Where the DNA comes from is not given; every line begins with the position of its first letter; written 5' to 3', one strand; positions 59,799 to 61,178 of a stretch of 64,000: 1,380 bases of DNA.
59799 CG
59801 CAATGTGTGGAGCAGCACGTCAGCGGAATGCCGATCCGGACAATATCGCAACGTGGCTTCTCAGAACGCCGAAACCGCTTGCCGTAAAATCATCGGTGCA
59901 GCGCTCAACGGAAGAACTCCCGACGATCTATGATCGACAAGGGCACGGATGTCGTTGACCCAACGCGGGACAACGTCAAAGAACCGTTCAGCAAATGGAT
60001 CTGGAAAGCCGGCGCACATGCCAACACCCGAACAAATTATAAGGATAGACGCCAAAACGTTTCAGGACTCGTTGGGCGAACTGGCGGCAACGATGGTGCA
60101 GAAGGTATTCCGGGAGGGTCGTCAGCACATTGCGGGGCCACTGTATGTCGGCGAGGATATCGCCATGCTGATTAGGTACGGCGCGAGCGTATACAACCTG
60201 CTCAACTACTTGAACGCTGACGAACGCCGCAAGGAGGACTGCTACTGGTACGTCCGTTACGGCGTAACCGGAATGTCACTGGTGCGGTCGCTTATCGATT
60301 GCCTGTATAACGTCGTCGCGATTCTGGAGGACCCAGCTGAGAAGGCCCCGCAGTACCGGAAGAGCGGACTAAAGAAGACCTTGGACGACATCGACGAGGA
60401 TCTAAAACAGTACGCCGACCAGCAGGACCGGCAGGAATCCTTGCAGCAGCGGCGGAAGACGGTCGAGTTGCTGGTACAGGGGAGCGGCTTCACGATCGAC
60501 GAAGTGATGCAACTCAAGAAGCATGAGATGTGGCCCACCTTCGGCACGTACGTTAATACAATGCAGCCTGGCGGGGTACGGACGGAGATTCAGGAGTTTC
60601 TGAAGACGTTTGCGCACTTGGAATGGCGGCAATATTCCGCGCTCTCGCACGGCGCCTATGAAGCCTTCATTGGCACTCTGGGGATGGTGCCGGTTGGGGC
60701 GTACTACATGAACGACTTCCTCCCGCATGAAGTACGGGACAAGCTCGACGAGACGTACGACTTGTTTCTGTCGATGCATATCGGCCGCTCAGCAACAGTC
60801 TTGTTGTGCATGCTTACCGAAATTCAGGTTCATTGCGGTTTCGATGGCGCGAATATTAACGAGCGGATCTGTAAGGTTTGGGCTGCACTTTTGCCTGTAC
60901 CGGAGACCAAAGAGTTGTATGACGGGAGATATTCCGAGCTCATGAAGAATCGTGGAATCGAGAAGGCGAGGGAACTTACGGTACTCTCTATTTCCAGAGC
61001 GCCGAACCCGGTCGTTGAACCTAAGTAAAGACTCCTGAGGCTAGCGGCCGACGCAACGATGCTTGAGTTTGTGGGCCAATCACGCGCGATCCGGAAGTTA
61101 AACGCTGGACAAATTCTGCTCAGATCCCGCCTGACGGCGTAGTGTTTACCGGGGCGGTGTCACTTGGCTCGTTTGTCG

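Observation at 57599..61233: Element copy 3: perfect 18-bp TIRs and an exact 8-bp duplication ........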

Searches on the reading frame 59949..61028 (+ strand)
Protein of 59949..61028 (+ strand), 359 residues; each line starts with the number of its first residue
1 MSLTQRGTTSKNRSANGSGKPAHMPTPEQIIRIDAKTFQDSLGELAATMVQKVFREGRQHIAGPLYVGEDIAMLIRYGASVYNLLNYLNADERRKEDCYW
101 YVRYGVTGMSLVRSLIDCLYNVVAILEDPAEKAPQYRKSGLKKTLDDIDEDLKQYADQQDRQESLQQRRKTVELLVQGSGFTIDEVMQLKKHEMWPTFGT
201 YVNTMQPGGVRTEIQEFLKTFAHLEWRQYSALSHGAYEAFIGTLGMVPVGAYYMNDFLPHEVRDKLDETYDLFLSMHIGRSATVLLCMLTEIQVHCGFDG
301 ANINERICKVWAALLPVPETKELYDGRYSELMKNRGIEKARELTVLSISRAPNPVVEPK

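Call 10: search_protein_families(library=pfam, proteins=[window:59949-61028:+], max_evalue=0.01)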
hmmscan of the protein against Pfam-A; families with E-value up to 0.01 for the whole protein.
window:59949-61028:+ (359 aa): 1 family
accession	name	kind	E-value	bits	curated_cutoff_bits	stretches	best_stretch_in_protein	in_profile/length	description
PF18928.5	DUF5677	-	0.002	18.6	27.1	1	105-175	27-101/166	Family of unknown function (DUF5677)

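Call 33: search_protein_families(library=padloc, proteins=[window:59949-61028:+], max_evalue=0.01)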
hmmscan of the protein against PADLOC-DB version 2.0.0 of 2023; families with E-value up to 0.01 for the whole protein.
window:59949-61028:+ (359 aa): 0 families

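Call 34: search_protein_families(library=ncbifam, proteins=[window:59949-61028:+], max_evalue=0.01)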
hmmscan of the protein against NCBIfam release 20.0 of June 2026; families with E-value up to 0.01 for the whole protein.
window:59949-61028:+ (359 aa): 1 family
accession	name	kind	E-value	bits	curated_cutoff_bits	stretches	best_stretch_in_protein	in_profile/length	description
TIGR01829.1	AcAcCoA_reduct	subfamily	0.0087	15.7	302.1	0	107-196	12-103/242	acetoacetyl-CoA reductase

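Call 35: find_encoding_contigs(protein=window:59949-61028:+, flank=10000, max_places=10)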
Protein window:59949-61028:+ (359 aa): 1 contig read that carries it; 1 place shown.
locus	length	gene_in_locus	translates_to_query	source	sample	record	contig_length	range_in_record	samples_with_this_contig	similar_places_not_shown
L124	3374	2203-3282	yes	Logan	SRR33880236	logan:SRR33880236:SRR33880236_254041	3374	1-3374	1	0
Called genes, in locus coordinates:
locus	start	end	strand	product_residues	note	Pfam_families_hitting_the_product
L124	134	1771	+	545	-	PF03235:GmrSD_N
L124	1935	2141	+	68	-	-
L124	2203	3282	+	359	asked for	-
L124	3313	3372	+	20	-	?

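Call 49: find_homologous_proteins(query=window:59949-61028:+, max_evalue=0.001)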
Query window:59949-61028:+ (359 aa): 258 proteins with E <= 0.001 among 3966 candidates; the best 120 are listed.
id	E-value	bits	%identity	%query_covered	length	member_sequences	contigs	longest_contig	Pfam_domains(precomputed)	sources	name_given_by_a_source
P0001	5.0e-226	768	100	94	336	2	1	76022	-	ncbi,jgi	ncbi:MAG: hypothetical protein ACR2I2_13505 [Bryobacteraceae bacterium]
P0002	5.0e-186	636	86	88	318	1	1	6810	-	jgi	jgi:hypothetical protein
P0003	4.5e-184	630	85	88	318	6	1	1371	-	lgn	-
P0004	3.9e-179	613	84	88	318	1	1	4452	-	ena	-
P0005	1.2e-177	608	84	89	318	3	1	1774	-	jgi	jgi:hypothetical protein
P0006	3.9e-173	594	78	93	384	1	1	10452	-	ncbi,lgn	-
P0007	1.7e-169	582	79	87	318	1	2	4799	-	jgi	jgi:hypothetical protein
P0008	2.3e-166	571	78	86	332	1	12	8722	-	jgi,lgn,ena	jgi:hypothetical protein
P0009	1.2e-161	556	71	92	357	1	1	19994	-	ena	-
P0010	3.5e-160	551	86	77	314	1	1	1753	-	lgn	-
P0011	1.2e-157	543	73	87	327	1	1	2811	-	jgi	jgi:hypothetical protein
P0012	1.4e-154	533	70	91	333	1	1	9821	-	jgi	jgi:hypothetical protein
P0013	5.1e-149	514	72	85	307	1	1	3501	-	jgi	jgi:hypothetical protein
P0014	1.0e-147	510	69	87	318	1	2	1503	-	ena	-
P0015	2.4e-144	499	69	87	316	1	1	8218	-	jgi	jgi:hypothetical protein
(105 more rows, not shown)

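Call 50: find_encoding_contigs(protein=P0002, flank=6000, max_places=4)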
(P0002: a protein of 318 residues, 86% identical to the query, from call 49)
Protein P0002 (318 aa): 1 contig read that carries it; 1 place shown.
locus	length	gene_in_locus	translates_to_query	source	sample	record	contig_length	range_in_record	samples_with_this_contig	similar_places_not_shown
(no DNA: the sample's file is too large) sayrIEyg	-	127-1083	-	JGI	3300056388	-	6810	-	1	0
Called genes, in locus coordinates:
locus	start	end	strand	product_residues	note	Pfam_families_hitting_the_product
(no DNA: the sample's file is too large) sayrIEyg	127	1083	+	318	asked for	-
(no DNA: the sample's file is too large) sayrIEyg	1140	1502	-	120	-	-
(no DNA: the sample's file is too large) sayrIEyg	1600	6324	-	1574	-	PF28553:WH_1, PF28554:DUF8437, PF00176:SNF2-rel_dom (faint), PF04851:ResIII (weak), PF00270:DEAD (faint), PF28555:Helicase_dom, PF00271:Helicase_C (weak)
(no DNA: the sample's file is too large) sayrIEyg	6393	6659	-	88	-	-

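Call 51: find_encoding_contigs(protein=P0006, flank=6000, max_places=4)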
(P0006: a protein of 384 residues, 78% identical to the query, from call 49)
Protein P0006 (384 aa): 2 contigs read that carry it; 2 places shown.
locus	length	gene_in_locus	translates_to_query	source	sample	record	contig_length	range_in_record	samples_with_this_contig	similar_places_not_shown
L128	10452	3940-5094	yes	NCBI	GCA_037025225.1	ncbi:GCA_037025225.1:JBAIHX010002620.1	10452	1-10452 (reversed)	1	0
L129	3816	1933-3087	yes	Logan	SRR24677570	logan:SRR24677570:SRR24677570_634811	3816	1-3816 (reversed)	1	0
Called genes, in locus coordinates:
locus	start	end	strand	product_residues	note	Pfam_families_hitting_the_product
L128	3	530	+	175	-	?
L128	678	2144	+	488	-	PF02899:Phage_int_SAM_1, PF00589:Phage_integrase, PF11994:DUF3489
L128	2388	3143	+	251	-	-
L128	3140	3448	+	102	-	-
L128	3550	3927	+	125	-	-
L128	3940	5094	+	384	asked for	-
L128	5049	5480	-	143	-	-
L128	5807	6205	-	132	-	-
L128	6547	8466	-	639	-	-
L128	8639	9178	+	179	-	-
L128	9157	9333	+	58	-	-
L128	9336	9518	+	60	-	-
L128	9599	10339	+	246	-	PF02195:ParB_N (weak)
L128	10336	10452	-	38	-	?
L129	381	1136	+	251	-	-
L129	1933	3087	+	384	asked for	-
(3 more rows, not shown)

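Call 52: find_encoding_contigs(protein=P0009, flank=6000, max_places=4)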
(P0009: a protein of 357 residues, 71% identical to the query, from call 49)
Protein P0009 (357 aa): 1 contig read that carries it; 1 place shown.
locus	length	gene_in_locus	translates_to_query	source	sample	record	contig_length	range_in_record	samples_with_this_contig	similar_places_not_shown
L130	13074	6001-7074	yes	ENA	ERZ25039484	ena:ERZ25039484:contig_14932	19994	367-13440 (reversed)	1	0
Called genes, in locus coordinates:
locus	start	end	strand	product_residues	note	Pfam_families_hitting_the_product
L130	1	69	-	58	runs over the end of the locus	-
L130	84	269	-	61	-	-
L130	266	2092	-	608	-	PF01807:Zn_ribbon_DnaG (weak), PF03796:DnaB_C, PF06745:ATPase, PF13481:AAA_25, PF07088:GvpD_P-loop (faint)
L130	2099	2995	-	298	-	-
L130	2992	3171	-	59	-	-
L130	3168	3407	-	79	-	-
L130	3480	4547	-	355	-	-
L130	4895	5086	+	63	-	-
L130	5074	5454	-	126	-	-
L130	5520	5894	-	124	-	-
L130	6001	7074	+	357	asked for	-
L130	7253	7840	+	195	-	PF11994:DUF3489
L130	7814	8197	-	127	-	-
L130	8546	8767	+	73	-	-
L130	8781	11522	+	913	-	PF00069:Pkinase, PF03109:ABC1 (faint), PF07714:PK_Tyr_Ser-Thr, PF26550:Tricorn_2nd (faint), PF26549:Tricorn_N, PF07676:PD40 (weak), PF26549:Tricorn_N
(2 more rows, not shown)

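Call 61: find_encoding_contigs(protein=P0001, flank=10000, max_places=5)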
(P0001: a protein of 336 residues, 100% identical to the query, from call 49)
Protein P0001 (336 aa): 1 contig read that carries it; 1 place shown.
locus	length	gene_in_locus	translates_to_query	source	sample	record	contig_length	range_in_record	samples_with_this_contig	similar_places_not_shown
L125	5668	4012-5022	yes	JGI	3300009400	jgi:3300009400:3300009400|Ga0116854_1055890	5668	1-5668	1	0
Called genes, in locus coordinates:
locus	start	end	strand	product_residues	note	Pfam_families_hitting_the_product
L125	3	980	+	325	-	?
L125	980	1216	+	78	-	PF04255:DUF433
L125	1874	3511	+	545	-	PF03235:GmrSD_N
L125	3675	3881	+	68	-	-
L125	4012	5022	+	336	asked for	-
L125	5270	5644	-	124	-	-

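Call 78: predict_structure(alignment_id=A2)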
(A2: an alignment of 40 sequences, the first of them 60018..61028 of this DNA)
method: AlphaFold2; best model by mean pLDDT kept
length: 336 residues; sequences in the alignment: 40
mean_pLDDT: 89.7   pTM: 0.88
mean pLDDT of the five models: 89.7, 84.5, 84.0, 83.6, 82.0
residues with pLDDT >= 90: 243; 70-90: 61; 50-70: 21; < 50: 11
segments of 3 or more residues with pLDDT < 50: 1-4, 330-336
pLDDT, mean of each block of 10 residues (from residue 1): 56 91 98 96 97 97 80 82 91 96 97 98 98 97 98 98 96 94 92 86 86 91 90 90 87 91 98 96 96 91 94 79 61 40
secondary structure, 60 per line:
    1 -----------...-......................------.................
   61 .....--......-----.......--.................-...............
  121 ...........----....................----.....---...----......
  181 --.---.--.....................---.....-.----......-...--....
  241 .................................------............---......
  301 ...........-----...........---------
elements in order: H16-37 H44-65 H68-73 H79-85 H88-104 H106-131 H136-155 H160-164 H175-180 H190-210 H214-218 H226-230 H237-273 H280-291 H295-311 H317-327

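Call 80: fold_search(model_id=the predicted structure, library=pdb)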
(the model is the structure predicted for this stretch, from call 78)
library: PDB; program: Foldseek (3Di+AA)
matches with E <= 10: 152; with E <= 0.001: 0
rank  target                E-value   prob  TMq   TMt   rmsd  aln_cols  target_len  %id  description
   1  6ek4_B                1.2e-01  0.15  0.13  0.14  37.7       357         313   12  PaxB from Photorhabdus luminescens (released 2018-05-16)
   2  6ek4_D                4.2e-01  0.12  0.15  0.15  38.3       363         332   12  PaxB from Photorhabdus luminescens (released 2018-05-16)
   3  6ek4_C                4.2e-01  0.09  0.13  0.14  38.6       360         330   11  PaxB from Photorhabdus luminescens (released 2018-05-16)
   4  6zz5_AAA              5.2e-01  0.08  0.12  0.12  27.8       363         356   12  Structure of soluble SmhB of the tripartite alpha-pore forming toxin, Smh, from Serratia marcescens. (released 2021-03-31)
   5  9qxx_A                6.7e-01  0.11  0.15  0.08  37.5       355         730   13  JetABC DNA loaded state dimer (released 2025-10-01)
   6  6ek4_A                6.7e-01  0.09  0.15  0.15  38.2       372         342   11  PaxB from Photorhabdus luminescens (released 2018-05-16)
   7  9lm7_B                9.4e-01  0.10  0.15  0.14  26.4       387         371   13  Crystal structrue of bvFP-Pr1-88.4 (released 2026-01-28)
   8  5a7d_Q                1.3e+00  0.13  0.19  0.22  21.5       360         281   10  Tetrameric assembly of LGN with Inscuteable (released 2016-08-03)
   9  8xjk_R                1.4e+00  0.09  0.18  0.20  24.2       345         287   10  Cloprosetnol bound Prostaglandin F2-alpha receptor-Gq Protein Complex (released 2024-02-28)
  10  4k34_B                1.5e+00  0.08  0.16  0.16  24.8       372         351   12  Crystal structures of CusC review conformational changes accompanying folding and transmembrane channel formation (released 2013-10-16)
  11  9uwj_A                1.9e+00  0.09  0.19  0.22  24.6       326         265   10  Cryo-EM structure of human V1aR bound with balovaptan at a resolution of 3.0 angstrom (released 2026-02-04)
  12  9k87_0                1.9e+00  0.08  0.16  0.20  20.1       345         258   12  Cryo-EM structure of designed zinc-induced icosahedron Cage-i53-Zn1-HEHE-5 (released 2025-10-29)
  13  9a69_B                1.9e+00  0.04  0.11  0.06  50.2       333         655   15  Integrative model of MCPB-MCPC by crosslinking MS and deep learning (released 2024-09-18)
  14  2efl                  2.0e+00  0.09  0.17  0.20  41.1       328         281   12  Crystal structure of the EFC domain of formin-binding protein 17 (released 2007-05-29)
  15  2v0o_C                2.1e+00  0.06  0.13  0.16  37.4       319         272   12  FCHO2 F-BAR domain (released 2007-06-26)
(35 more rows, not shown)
